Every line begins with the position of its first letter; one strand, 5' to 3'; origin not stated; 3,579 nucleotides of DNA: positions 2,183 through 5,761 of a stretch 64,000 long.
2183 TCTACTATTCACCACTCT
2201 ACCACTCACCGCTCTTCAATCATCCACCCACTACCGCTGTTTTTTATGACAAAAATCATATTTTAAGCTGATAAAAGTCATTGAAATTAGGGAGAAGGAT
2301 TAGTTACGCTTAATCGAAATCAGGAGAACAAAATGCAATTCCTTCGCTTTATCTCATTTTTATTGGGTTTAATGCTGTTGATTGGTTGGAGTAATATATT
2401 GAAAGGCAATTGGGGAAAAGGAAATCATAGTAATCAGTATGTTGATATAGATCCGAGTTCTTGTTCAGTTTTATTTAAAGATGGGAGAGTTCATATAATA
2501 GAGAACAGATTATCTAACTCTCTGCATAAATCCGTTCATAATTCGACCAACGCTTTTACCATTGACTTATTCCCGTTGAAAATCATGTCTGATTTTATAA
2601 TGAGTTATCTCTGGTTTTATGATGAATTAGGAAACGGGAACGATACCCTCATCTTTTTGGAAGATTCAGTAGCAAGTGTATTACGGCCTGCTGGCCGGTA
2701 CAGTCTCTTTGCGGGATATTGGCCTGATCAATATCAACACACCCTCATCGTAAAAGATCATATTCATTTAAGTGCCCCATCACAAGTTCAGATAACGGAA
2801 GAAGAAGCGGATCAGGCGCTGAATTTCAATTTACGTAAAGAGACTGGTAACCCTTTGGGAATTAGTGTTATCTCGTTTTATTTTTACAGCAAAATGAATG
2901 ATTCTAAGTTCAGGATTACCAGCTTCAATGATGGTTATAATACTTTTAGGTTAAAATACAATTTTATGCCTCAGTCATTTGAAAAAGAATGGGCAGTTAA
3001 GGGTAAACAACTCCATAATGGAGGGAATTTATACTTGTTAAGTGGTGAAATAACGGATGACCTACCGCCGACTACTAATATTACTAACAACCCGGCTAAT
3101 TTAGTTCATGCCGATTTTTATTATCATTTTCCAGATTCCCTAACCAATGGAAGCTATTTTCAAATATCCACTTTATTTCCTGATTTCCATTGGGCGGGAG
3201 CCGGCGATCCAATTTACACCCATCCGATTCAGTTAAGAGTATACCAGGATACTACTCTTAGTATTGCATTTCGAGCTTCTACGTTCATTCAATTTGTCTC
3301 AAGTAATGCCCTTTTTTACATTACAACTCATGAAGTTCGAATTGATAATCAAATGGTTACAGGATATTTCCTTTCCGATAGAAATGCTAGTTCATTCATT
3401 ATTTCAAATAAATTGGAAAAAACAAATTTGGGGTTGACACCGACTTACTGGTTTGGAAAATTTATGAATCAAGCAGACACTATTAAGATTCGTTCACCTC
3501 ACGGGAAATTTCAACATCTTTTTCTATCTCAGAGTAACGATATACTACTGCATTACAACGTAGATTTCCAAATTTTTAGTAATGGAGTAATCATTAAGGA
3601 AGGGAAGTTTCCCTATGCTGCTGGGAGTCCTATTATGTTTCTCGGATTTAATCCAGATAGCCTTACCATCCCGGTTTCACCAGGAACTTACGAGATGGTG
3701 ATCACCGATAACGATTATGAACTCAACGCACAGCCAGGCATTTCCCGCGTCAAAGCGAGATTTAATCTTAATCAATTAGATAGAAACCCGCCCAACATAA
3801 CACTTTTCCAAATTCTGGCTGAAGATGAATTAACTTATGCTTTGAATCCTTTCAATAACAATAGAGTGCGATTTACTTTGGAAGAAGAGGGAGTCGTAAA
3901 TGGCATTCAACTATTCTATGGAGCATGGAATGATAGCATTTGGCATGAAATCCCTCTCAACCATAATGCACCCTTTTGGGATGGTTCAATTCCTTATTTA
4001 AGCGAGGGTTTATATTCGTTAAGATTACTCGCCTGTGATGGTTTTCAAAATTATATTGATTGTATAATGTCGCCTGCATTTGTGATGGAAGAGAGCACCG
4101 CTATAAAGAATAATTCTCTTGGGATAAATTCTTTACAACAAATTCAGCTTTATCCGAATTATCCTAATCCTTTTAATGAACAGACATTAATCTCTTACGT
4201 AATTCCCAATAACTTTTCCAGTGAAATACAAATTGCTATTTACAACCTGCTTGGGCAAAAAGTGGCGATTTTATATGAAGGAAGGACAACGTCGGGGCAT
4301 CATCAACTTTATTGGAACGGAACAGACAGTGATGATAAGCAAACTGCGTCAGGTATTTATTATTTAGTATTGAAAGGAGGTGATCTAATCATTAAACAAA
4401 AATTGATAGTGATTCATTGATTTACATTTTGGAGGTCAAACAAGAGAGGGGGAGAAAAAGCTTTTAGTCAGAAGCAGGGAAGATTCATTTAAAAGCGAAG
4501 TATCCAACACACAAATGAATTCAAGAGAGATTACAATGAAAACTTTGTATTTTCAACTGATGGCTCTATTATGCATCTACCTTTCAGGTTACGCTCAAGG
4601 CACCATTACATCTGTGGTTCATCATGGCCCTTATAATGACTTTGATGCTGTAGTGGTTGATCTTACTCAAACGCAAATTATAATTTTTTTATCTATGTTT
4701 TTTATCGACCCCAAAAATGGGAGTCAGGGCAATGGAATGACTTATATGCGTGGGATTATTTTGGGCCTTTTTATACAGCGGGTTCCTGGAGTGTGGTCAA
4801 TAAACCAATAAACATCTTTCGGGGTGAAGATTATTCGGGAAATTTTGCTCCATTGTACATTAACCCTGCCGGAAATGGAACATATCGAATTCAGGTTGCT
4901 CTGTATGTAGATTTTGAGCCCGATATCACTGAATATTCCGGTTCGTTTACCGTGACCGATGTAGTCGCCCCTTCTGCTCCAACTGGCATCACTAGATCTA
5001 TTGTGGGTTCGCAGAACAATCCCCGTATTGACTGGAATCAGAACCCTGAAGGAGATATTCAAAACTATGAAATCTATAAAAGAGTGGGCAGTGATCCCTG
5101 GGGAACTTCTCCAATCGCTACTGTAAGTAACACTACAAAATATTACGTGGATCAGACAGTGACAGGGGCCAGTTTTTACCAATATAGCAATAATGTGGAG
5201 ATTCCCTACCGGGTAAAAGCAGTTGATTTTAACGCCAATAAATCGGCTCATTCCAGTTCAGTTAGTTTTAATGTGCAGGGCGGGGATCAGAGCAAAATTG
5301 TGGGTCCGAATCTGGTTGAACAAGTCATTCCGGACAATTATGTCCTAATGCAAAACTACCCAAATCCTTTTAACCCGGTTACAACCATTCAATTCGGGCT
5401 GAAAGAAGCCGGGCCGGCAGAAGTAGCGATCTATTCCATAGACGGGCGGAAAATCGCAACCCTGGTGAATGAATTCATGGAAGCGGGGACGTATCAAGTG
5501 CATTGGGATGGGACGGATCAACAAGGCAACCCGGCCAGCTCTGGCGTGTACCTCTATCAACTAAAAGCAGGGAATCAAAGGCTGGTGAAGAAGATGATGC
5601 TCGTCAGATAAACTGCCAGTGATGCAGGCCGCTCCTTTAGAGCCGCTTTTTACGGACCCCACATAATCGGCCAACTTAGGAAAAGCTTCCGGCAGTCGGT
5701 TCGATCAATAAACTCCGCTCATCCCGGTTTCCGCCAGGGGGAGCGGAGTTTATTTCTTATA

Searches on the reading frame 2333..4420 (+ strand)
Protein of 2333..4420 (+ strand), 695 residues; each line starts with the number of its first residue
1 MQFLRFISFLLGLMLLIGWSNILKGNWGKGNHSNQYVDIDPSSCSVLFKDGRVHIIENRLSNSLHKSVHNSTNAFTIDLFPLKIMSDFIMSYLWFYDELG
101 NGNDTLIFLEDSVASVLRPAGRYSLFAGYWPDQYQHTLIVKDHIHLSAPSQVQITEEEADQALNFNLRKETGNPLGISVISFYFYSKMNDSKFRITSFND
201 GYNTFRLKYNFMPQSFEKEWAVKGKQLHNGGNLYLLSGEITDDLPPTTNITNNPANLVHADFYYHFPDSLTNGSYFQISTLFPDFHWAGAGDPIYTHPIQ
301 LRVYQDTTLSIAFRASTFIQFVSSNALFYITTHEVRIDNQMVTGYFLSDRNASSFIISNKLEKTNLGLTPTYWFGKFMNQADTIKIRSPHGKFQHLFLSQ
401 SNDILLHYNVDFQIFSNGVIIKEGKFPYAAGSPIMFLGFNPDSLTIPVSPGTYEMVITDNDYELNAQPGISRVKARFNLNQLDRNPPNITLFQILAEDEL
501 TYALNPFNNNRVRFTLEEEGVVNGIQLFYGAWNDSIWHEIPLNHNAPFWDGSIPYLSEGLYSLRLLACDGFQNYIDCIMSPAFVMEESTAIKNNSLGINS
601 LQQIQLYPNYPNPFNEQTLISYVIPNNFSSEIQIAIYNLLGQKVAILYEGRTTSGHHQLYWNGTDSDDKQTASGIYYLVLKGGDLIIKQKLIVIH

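Call 82: search_protein_families(library=pfam, proteins=[window:2333-4420:+], max_evalue=0.001)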
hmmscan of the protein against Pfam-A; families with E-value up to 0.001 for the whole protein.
window:2333-4420:+ (695 aa): 3 families
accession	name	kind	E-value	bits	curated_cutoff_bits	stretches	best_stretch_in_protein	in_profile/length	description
PF18962.6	Por_Secre_tail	-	5.1e-07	30.3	27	1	610-693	2-75/75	Secretion system C-terminal sorting domain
PF13860.13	FlgD_ig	-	8.5e-06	26.1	27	1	626-681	19-74/79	FlgD Ig-like domain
PF13585.12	CHU_C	-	0.00028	21.4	27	0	624-682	20-72/86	CHU_C Type IX secretion signal domain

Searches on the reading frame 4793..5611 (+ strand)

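Call 82: search_protein_families(library=pfam, proteins=[window:4793-5611:+], max_evalue=0.001)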
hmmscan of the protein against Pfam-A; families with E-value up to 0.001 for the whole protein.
window:4793-5611:+ (272 aa): 4 families
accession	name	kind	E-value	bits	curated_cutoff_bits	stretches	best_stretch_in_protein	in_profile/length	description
PF13860.13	FlgD_ig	-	4.9e-10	39.7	27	1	205-261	20-77/79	FlgD Ig-like domain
PF18962.6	Por_Secre_tail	-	1.5e-07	32.1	27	1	189-269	2-74/75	Secretion system C-terminal sorting domain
PF21910.2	GH85_C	-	0.00059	20.7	27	0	76-159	18-91/95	GH85 endohexosaminidases, C-terminal domain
PF13585.12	CHU_C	-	0.00098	19.6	27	0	229-263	42-77/86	CHU_C Type IX secretion signal domain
